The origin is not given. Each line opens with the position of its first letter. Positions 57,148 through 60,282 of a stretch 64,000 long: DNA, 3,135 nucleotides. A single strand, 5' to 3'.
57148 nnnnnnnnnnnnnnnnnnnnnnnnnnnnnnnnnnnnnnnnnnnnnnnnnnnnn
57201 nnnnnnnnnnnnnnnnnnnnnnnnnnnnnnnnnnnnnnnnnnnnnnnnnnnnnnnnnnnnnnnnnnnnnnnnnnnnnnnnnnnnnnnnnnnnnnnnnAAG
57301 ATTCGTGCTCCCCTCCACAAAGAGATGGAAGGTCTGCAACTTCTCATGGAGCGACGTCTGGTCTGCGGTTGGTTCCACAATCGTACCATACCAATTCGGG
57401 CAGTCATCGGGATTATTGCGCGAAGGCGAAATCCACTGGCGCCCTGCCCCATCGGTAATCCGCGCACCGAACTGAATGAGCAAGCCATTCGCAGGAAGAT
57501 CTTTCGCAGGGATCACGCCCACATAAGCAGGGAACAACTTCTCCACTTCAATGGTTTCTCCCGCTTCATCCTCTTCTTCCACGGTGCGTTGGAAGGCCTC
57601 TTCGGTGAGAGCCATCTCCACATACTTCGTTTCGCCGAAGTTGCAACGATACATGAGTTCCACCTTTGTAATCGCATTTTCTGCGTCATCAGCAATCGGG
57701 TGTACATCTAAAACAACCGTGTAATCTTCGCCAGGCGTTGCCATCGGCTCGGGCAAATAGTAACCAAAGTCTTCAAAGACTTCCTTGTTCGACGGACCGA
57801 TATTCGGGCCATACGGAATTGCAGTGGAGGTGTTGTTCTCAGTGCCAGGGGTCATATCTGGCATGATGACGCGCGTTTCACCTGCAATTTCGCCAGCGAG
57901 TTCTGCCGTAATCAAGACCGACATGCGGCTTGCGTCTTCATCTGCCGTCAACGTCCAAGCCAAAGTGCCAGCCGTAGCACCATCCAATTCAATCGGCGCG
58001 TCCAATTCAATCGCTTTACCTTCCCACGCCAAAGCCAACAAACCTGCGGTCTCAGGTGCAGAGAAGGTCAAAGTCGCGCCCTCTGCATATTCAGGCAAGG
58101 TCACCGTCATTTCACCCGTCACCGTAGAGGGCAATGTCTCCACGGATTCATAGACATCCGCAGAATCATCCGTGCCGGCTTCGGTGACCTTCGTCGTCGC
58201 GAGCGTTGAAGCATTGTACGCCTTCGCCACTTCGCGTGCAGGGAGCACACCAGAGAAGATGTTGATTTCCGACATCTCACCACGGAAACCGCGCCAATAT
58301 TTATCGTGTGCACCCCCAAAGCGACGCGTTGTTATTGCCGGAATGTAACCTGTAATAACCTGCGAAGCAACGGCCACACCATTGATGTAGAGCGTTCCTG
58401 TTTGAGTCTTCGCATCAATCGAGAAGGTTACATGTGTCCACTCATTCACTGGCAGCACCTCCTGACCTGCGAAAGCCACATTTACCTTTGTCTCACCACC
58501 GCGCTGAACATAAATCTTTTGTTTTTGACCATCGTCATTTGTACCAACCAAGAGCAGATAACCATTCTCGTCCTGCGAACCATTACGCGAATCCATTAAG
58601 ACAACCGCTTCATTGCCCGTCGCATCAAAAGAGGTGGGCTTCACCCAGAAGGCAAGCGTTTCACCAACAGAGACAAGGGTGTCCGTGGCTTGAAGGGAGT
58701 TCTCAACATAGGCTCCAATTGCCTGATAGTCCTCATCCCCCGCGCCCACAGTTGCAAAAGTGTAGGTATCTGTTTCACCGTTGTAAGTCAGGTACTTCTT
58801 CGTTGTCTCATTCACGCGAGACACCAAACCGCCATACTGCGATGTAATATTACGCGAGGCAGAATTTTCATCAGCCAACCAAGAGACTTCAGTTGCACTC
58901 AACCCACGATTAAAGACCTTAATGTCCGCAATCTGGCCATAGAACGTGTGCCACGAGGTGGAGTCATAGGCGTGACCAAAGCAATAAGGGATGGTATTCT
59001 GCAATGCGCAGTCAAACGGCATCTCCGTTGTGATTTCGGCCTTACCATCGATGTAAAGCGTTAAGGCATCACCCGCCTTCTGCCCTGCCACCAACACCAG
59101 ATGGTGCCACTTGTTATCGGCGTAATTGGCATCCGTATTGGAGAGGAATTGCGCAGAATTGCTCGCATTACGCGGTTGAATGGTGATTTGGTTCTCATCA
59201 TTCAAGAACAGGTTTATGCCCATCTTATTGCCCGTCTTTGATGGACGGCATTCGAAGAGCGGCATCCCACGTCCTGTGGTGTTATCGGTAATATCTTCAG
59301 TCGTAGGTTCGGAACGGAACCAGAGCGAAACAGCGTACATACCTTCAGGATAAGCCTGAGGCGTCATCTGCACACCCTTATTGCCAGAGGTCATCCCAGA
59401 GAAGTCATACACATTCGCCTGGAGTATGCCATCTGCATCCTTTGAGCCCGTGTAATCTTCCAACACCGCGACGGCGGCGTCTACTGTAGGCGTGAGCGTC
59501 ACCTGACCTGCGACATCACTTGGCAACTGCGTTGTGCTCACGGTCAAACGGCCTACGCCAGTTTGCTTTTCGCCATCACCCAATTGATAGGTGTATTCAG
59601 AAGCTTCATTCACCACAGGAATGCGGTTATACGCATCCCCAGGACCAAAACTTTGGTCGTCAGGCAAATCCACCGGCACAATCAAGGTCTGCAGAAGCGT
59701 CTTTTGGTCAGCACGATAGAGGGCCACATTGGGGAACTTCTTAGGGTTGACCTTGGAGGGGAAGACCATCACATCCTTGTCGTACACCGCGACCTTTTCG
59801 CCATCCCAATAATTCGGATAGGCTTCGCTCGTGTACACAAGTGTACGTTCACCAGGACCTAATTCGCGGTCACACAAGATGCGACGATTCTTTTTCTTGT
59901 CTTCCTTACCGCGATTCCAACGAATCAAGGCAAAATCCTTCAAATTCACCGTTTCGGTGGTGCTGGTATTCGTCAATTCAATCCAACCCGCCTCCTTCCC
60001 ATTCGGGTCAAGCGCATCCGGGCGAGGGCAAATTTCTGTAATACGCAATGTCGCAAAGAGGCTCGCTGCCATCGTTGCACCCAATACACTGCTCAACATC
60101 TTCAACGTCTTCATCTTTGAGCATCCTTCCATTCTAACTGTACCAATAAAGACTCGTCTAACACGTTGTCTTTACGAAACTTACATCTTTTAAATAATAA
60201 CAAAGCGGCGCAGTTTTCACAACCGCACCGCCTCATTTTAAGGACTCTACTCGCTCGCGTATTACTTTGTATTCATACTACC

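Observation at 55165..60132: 1655-aa secreted LTD-LamG-LamG-CotH-LTD protein: giant surface or extracellular CotH-family putative kinase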

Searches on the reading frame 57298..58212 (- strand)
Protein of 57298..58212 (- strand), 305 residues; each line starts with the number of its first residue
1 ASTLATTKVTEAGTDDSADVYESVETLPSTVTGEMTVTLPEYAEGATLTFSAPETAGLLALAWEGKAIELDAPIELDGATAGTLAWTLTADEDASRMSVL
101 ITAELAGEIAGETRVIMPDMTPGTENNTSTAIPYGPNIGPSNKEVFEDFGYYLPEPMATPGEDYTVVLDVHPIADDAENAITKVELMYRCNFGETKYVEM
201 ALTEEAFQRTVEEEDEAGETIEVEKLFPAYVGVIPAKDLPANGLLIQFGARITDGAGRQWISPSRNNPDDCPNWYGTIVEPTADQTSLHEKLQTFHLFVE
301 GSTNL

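Call 59: predict_structure(alignment_id=A3)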
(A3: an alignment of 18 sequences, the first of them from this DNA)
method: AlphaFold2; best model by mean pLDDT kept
length: 305 residues; sequences in the alignment: 18
mean_pLDDT: 78.3   pTM: 0.53
mean pLDDT of the five models: 78.3, 77.1, 73.8, 69.6, 67.7
residues with pLDDT >= 90: 118; 70-90: 102; 50-70: 47; < 50: 38
segments of 3 or more residues with pLDDT < 50: 1-17, 113-115, 292-301, 303-305
pLDDT, mean of each block of 10 residues (from residue 1): 29 43 83 90 88 93 96 90 94 89 83 52 64 73 60 72 91 88 94 91 88 91 89 95 88 93 63 77 76 44 42
secondary structure, 60 per line:
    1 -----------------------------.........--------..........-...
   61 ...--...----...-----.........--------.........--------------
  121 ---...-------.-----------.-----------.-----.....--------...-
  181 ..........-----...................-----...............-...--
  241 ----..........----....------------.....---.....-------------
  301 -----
elements in order: E30-38 E47-56 E58-63 E66-68 E73-75 E81-89 E98-106 E164-168 E181-190 E196-214 E220-234 E245-254 E259-262 E275-279 H283-287

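Call 61: fold_search(model_id=the predicted structure, library=pdb)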
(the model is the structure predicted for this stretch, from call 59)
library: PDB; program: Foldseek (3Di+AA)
matches with E <= 10: 1505; with E <= 0.001: 1
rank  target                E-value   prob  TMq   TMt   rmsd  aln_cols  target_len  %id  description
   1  5t99_A                5.5e-04  0.98  0.20  0.09  24.6       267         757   10  Crystal structure of BuGH2Awt in complex with Galactoisofagomine (released 2017-09-13)
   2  6qdi                  1.1e-03  0.72  0.16  0.16  22.1       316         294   12  anti-sigma factor domain-containing protein from Clostridium clariflavum (released 2019-06-12)
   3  4ypj_A                1.1e-03  0.99  0.21  0.08  25.8       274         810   13  X-ray Structure of The Mutant of Glycoside Hydrolase (released 2015-04-29)
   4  8ges_A                1.2e-03  0.93  0.18  0.10  23.4       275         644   13  R. hominis 2 beta-glucuronidase bound to UNC10201652-glucuronide (released 2024-02-14)
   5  7cwd                  1.3e-03  0.98  0.21  0.09  24.2       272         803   10  Crystal structure of beta-galactosidase II from Bacillus circulans in complex with beta-D-galactopyranosyl disaccharide (released 2020-12-09)
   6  4cuc_A                1.7e-03  0.99  0.21  0.08  24.6       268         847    9  Unravelling the multiple functions of the architecturally intricate Streptococcus pneumoniae beta-galactosidase, BgaA. (released 2014-08-20)
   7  8ges_B                1.8e-03  0.87  0.17  0.09  26.0       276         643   14  R. hominis 2 beta-glucuronidase bound to UNC10201652-glucuronide (released 2024-02-14)
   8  8u01                  2.3e-03  0.96  0.20  0.08  25.2       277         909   10  Crystal Structure of the Glycoside Hydrolase Family 2 TIM Barrel-domain Containing Protein from Phocaeicola plebeius (released 2023-09-27)
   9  6b6l_A                2.5e-03  0.97  0.21  0.10  25.1       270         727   12  The crystal structure of glycosyl hydrolase family 2 (GH2) member from Bacteroides cellulosilyticus DSM 14838 (released 2017-10-11)
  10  9bey                  2.5e-03  0.96  0.20  0.08  24.7       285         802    9  Structure of a lambda-carrageenan active GH2 A in complex with inhibitor (released 2025-08-27)
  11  5t9a_B                2.8e-03  0.96  0.20  0.08  25.5       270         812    8  Crystal structure of BuGH2Cwt (released 2017-09-13)
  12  4qqv_D                2.8e-03  0.94  0.20  0.20  17.7       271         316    8  Extracellular domains of mouse IL-3 beta receptor (released 2014-09-03)
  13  4qqv_B                3.1e-03  0.95  0.21  0.17  17.6       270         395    8  Extracellular domains of mouse IL-3 beta receptor (released 2014-09-03)
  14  9npn_C                3.1e-03  0.89  0.19  0.09  24.5       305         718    8  Crystal structure of the inactive conformation of a glycoside hydrolase (CapGH2b - E465A Mutant) from the GH2 family i (released 2025-11-12)
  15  4jkl_A                3.3e-03  0.87  0.18  0.10  25.8       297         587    7  Crystal Structure of Streptococcus agalactiae beta-glucuronidase in space group P21212 (released 2014-09-17)
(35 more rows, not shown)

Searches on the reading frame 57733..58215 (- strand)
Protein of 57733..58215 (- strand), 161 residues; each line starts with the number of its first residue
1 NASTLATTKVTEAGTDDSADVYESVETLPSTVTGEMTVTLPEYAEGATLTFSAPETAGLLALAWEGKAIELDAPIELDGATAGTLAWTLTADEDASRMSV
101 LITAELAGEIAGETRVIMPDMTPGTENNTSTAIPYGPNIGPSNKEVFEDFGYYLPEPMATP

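Call 16: search_protein_families(library=pfam, proteins=[window:57733-58215:-], max_evalue=1)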
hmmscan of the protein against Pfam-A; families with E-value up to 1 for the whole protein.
seq(161 aa): 1 family
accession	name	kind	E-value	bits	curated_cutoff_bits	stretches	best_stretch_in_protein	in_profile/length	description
PF12985.13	DUF3869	-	0.063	13.9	24.5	0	84-131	35-81/85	Domain of unknown function (DUF3869)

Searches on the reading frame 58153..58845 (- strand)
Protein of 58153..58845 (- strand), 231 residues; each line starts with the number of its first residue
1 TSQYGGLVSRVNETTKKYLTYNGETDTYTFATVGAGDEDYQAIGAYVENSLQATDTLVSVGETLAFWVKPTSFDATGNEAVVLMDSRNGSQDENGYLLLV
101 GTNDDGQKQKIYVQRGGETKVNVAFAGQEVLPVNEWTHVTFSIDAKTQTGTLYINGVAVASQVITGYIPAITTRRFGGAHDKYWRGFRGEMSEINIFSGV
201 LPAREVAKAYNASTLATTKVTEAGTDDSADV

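Call 16: search_protein_families(library=pfam, proteins=[window:58153-58845:-], max_evalue=1)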
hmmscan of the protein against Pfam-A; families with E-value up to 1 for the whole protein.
seq(231 aa): 5 families
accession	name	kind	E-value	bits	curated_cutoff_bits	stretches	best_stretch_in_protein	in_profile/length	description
PF13385.13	Laminin_G_3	-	1e-22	81.3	27.6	1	52-207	8-151/151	Concanavalin A-like lectin/glucanases superfamily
PF00354.24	Pentaxin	-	0.00022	21.4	25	1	125-216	76-173/194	Pentaxin family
PF07953.20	Toxin_R_bind_N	-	0.0025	18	23.8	1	128-165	120-154/191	Clostridium neurotoxin, N-terminal receptor binding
PF02210.31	Laminin_G_2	-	0.0064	17.4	22.9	1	94-196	18-123/126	Laminin G domain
PF02973.23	Sialidase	-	0.0073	16.3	26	1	105-208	77-183/189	Sialidase, N-terminal domain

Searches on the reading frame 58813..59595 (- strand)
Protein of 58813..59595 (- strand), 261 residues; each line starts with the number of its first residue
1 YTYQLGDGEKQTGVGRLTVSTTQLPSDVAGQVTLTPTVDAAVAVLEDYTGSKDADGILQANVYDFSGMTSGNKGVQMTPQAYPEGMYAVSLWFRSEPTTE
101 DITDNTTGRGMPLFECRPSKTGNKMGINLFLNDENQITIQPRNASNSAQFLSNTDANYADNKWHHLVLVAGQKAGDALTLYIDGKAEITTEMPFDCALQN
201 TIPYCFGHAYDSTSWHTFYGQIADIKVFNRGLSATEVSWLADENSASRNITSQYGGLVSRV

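Call 16: search_protein_families(library=pfam, proteins=[window:58813-59595:-], max_evalue=1)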
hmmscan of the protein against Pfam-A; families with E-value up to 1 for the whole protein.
seq(261 aa): 3 families
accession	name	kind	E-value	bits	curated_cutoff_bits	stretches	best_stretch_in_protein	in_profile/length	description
PF13385.13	Laminin_G_3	-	6.4e-18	65.8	27.6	1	71-238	3-151/151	Concanavalin A-like lectin/glucanases superfamily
PF02210.31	Laminin_G_2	-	0.00027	21.9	22.9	1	123-227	17-123/126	Laminin G domain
PF02973.23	Sialidase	-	0.0018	18.3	26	1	113-239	50-183/189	Sialidase, N-terminal domain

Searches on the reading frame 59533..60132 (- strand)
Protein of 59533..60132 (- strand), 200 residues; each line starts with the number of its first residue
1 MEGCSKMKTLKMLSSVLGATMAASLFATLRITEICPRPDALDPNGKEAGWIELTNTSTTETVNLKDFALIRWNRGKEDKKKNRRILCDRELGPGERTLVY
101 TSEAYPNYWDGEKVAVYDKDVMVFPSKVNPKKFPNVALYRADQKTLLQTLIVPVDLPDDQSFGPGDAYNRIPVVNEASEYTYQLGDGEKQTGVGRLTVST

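Call 16: search_protein_families(library=pfam, proteins=[window:59533-60132:-], max_evalue=1)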
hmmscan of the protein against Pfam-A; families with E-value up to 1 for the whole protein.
seq(200 aa): 2 families
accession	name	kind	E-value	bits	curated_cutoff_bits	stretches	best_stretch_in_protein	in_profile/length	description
PF00932.25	LTD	-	3.8e-06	27.7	34.3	1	27-119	6-87/109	Lamin Tail Domain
PF02108.21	FliH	-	0.061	13.7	24.1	1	61-95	73-107/128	Flagellar assembly protein FliH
